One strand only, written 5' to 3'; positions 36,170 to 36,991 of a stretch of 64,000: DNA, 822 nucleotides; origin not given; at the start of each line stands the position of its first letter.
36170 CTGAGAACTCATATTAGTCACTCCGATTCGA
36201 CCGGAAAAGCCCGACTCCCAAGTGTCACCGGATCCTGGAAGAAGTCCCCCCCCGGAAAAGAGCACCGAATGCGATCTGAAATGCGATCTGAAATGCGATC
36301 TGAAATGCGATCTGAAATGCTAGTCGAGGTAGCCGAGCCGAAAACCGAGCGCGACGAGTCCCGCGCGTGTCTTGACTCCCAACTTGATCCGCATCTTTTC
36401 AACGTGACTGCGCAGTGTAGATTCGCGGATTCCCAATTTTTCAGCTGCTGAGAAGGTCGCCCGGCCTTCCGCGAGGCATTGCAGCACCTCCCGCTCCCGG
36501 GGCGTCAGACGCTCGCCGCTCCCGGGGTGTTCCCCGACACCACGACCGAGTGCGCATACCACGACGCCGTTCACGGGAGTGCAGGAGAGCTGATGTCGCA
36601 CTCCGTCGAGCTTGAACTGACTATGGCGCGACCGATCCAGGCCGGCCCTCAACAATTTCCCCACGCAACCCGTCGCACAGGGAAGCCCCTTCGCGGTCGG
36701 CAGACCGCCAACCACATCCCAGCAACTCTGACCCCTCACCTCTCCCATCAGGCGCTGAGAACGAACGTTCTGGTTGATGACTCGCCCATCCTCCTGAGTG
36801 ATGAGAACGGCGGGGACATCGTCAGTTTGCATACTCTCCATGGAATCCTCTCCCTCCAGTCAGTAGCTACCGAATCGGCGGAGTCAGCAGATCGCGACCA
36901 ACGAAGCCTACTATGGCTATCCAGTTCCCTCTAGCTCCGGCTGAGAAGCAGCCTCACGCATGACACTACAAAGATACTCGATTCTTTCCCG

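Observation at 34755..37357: Same-strand module: globin-like protein, PAS/LuxR regulator, P450, ferredoxin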

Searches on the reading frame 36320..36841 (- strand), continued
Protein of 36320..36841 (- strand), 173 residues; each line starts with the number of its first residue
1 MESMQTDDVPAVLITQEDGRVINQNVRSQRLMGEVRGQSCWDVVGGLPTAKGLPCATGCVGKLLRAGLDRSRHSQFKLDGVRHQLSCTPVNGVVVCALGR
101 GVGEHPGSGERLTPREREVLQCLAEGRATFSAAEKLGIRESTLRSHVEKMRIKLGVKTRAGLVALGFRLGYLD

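Call 35: fold_search(model_id=the predicted structure, library=pdb)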
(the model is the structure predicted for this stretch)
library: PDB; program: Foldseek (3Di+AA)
matches with E <= 10: 1477; with E <= 0.001: 128
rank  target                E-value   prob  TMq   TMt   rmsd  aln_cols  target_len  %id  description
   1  8a5r                  9.2e-08  1.00  0.37  0.32   9.1       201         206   20  Crystal structure of light-activated DNA-binding protein EL222 from Erythrobacter litoralis crystallized and measured in (released 2023-07-05)
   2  6ugl_B                1.3e-07  1.00  0.36  0.30  14.9       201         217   15  Vibrio cholerae quorum-sensing receptor VqmA bound to its autoinducer ligand DPO (released 2020-01-29)
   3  6kju_A                5.6e-07  1.00  0.34  0.28  14.6       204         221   15  Huge conformation shift of Vibrio cholerae VqmA dimer in the absence of target DNA provides insight into DNA-binding m (released 2019-11-13)
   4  6ugl_A                9.5e-07  1.00  0.35  0.28  14.5       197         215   17  Vibrio cholerae quorum-sensing receptor VqmA bound to its autoinducer ligand DPO (released 2020-01-29)
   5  7dwm_B                1.5e-06  1.00  0.34  0.27  15.7       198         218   17  Crystal structure of the phage VqmA-DPO complex (released 2021-05-05)
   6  3p7n_A                2.1e-06  1.00  0.39  0.36   8.4       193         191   22  Crystal structure of light activated transcription factor El222 from Erythrobacter litoralis (released 2011-05-25)
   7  7dwm_A                2.6e-06  1.00  0.36  0.30  12.6       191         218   18  Crystal structure of the phage VqmA-DPO complex (released 2021-05-05)
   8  6kju_B                2.6e-06  1.00  0.35  0.27  14.9       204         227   17  Huge conformation shift of Vibrio cholerae VqmA dimer in the absence of target DNA provides insight into DNA-binding m (released 2019-11-13)
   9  6ide_B                4.8e-06  1.00  0.38  0.30  11.6       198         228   17  Crystal structure of the Vibrio cholera VqmA-Ligand-DNA complex provides molecular mechanisms for drug design (released 2019-01-16)
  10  6ide_A                6.1e-06  1.00  0.34  0.27  13.7       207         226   16  Crystal structure of the Vibrio cholera VqmA-Ligand-DNA complex provides molecular mechanisms for drug design (released 2019-01-16)
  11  3fg8_B                2.9e-05  1.00  0.37  0.56   4.9       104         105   21  Crystal structure of PAS domain of RHA05790 (released 2009-01-20)
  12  3fg8_A                4.4e-05  1.00  0.37  0.56   4.9       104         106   21  Crystal structure of PAS domain of RHA05790 (released 2009-01-20)
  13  3fg8_E                4.7e-05  1.00  0.36  0.55   4.8       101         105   20  Crystal structure of PAS domain of RHA05790 (released 2009-01-20)
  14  7r3h_C                4.7e-05  1.00  0.38  0.29  13.0       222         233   15  PROSS optimitzed variant of RhlR (75 mutations) in complex with native autoinducer C4-HSL (released 2022-12-14)
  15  8rjn_A                6.8e-05  1.00  0.39  0.16   7.8       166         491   13  Serial femtosecond X-ray structure of a fluorescence optimized bathy phytochrome PAiRFP2 derived from wild-type Agp2 i (released 2025-05-14)
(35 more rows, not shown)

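Call 37: search_protein_families(library=ncbifam, proteins=[window:36320-36841:-, L008:6750-7688:+, L026:4741-5892:+], max_evalue=0.01)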
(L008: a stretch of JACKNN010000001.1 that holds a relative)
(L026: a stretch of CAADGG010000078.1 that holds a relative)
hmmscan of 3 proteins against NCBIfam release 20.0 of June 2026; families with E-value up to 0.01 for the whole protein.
window:36320-36841:- (173 aa): 18 families
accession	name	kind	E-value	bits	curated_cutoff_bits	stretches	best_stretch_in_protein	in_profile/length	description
NF052445.1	RespRegMctR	equivalog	3.4e-09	36.4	300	1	109-164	142-197/205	two-component system response regulator MctR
NF047785.1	respo_reg_MadR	equivalog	3.8e-08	32.9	300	1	102-170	139-207/209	MadR family response regulator transcription factor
TIGR03541.1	reg_near_HchA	equivalog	5.3e-08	32.6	215.6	1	108-170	168-230/232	PA1136 family autoinducer-binding transcriptional regulator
NF007935.0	PRK10651.1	equivalog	7.6e-08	31.8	250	1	107-160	151-204/216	two-component system response regulator NarL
NF041673.1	transregRamA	equivalog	8.9e-07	28.3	500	1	111-172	218-279/280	acetate metabolism transcriptional regulator RamA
NF011896.0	PRK15369.1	equivalog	2.9e-06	27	242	1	110-171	148-209/211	two component system response regulator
NF007505.1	PRK10100.1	equivalog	2.8e-05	23.9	250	1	110-161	143-194/204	biofilm master transcriptional regulator CsgD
TIGR03020.2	EpsA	equivalog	7.7e-05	22.4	170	1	109-164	188-243/247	XrtB/PEP-CTERM-associated transcriptional regulator EpsA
NF008548.0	PRK11475.1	equivalog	8e-05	22.3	176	1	111-163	134-186/207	DNA-binding transcriptional activator BglJ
NF041232.1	BagY_FevT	exception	0.0002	20.4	700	1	112-165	297-350/367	LuxR family transcriptional regulator BagY/FevT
NF041830.1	RR_TF_ErdR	exception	0.00052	19.8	390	1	111-161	150-200/213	response regulator transcription factor ErdR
NF007708.0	PRK10403.1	equivalog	0.00065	19.2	343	1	111-161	153-203/215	nitrate/nitrite response regulator protein NarP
TIGR02937.1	sigma70-ECF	superfamily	0.0018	17.9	42.9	1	110-155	116-162/165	sigma-70 family RNA polymerase sigma factor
NF007685.0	PRK10360.1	equivalog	0.0021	17.9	258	1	108-159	134-185/196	response regulator transcription factor UhpA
NF003420.0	PRK04841.1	equivalog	0.0042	15.1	537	1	112-163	839-890/903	HTH-type transcriptional regulator MalT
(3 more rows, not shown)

L008:6750-7688:+ (313 aa): 0 families

L026:4741-5892:+ (384 aa): 0 families

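Call 45: search_protein_families(library=pfam, proteins=[L024:6594-7805:+, L024:4307-6013:-, L033:5990-9280:+, L028:8281-11721:+, L028:6569-8161:-, L011:4981-6009:-, L011:6633-7355:-, L019:6862-7686:+, L009:1881-3296:+, L004:1285-1926:+], max_evalue=0.001)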
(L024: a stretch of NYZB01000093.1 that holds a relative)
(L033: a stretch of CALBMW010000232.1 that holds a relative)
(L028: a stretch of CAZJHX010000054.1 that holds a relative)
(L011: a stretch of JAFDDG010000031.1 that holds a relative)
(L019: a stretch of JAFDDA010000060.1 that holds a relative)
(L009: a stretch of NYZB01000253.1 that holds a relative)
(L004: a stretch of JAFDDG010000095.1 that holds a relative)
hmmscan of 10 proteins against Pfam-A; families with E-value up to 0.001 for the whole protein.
L024:6594-7805:+ (403 aa): 1 family
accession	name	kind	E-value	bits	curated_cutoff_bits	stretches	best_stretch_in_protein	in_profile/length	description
PF00296.26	Bac_luciferase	-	3.4e-40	138.8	27.9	1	1-320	1-314/314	Luciferase-like monooxygenase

L024:4307-6013:- (568 aa): 2 families
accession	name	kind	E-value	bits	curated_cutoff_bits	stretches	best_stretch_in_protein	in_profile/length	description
PF00884.28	Sulfatase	-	4.1e-46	158.1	25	1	131-449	1-301/301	Sulfatase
PF01663.27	Phosphodiest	-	2e-08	34.6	23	1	154-203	18-70/342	Type I phosphodiesterase / nucleotide pyrophosphatase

L033:5990-9280:+ (1096 aa): 1 family
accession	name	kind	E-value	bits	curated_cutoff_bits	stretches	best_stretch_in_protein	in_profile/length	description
PF18582.6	HZS_alpha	-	2.7e-13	50.7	26.6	1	875-928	38-91/98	Hydrazine synthase alpha subunit middle domain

L028:8281-11721:+ (1146 aa): 2 families
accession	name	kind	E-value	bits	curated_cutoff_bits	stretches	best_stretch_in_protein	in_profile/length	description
PF18582.6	HZS_alpha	-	4.7e-13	49.9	26.6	1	876-961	5-90/98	Hydrazine synthase alpha subunit middle domain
PF13442.11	Cytochrome_CBB3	-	0.00058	20.6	27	0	1032-1063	8-34/68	Cytochrome C oxidase, cbb3-type, subunit III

L028:6569-8161:- (530 aa): 4 families
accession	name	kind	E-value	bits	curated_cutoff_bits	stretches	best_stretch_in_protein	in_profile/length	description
PF03781.23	FGE-sulfatase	-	4.4e-32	112.2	23.3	1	288-513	4-226/255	Sulfatase-modifying factor enzyme 1-like domain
PF17963.7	Big_9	-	6.3e-18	65.9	23.6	1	74-161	1-88/89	Bacterial Ig domain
PF17803.7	Cadherin_4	-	3.6e-11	43.8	25.1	1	72-123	9-63/71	Bacterial cadherin-like domain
PF17892.7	Cadherin_5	-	2.1e-08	34.3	26.5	1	74-163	2-97/98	Cadherin-like domain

L011:4981-6009:- (342 aa): 2 families
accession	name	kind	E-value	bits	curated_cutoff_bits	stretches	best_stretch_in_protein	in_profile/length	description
PF00440.29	TetR_N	-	2.9e-09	37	24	1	136-179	2-45/47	Bacterial regulatory proteins, tetR family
PF02909.22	TetR_C_1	-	3.2e-08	34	21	1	195-323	5-130/146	Tetracyclin repressor-like, C-terminal domain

L011:6633-7355:- (240 aa): 1 family
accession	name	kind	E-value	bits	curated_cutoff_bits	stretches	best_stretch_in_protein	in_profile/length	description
PF13577.12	SnoaL_4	-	0.00018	21.9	24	1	97-235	6-123/126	SnoaL-like domain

L019:6862-7686:+ (274 aa): 2 families
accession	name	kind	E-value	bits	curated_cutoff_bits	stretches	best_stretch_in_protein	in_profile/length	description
PF01694.28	Rhomboid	-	5.5e-26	91.9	22.6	1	64-211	3-136/143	Rhomboid domain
PF08551.15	DUF1751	-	5.3e-05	24.2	22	1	56-155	1-97/99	Eukaryotic integral membrane protein (DUF1751)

L009:1881-3296:+ (471 aa): 1 family
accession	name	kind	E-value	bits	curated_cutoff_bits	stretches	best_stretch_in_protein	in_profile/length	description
PF05940.17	NnrS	-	5.4e-105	352.2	28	1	87-465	3-371/371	NnrS protein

L004:1285-1926:+ (213 aa): 0 families

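Call 68: search_protein_families(library=ncbifam, proteins=[L040:8016-11585:+], max_evalue=0.001)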
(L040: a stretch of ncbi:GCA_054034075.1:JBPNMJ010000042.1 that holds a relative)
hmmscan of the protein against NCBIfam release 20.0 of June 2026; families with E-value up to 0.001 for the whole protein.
L040:8016-11585:+ (1189 aa): 2 families
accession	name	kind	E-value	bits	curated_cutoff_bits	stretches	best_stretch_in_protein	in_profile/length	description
NF052339.1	hydrazine_alpha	equivalog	3.1e-09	35.3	800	1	1066-1184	667-791/804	hydrazine synthase subunit alpha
NF045774.1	cytochro_C551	exception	3.9e-05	23.6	118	0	27-81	8-55/110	cytochrome c551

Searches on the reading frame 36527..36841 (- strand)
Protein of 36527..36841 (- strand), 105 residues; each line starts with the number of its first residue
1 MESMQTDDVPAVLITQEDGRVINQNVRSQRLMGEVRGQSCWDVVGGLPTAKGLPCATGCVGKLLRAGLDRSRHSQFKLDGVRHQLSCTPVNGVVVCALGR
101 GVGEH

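Call 53: search_protein_representatives(protein=window:36527-36841:-)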
Query: 105 residues. Proteins with E-value up to 0.001 (for the whole library): 62; up to 1e-10: 28; up to 1e-30: 0. The best 62 are listed.
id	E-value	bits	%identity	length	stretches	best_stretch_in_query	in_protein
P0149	2.4e-25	104.9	51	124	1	6-103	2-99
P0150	5.5e-25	103.8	51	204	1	8-102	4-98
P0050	1.1e-24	102.8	52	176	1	3-99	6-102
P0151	4.5e-19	84.7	49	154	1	7-91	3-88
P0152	7.6e-18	80.8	38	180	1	9-99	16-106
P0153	9.2e-18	80.5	40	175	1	4-101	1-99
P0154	9.8e-18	80.5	44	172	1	11-99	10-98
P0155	7.1e-17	77.7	43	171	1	8-99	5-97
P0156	9.4e-17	77.3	38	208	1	5-102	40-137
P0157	1.3e-16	76.8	40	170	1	4-98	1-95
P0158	2.8e-16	75.8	43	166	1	9-100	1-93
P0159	4.5e-16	75.1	43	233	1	8-101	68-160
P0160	5.0e-16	75.0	40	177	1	8-98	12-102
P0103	1.4e-15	73.6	42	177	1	6-98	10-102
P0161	6.0e-15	71.5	50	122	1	9-72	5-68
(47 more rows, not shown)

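Call 92: search_solved_structures(query=window:36527-36841:-, max_evalue=10, show_alignments=2)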
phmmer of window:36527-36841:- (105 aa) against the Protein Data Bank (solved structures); distinct sequences matched with E-value up to 10: 0.
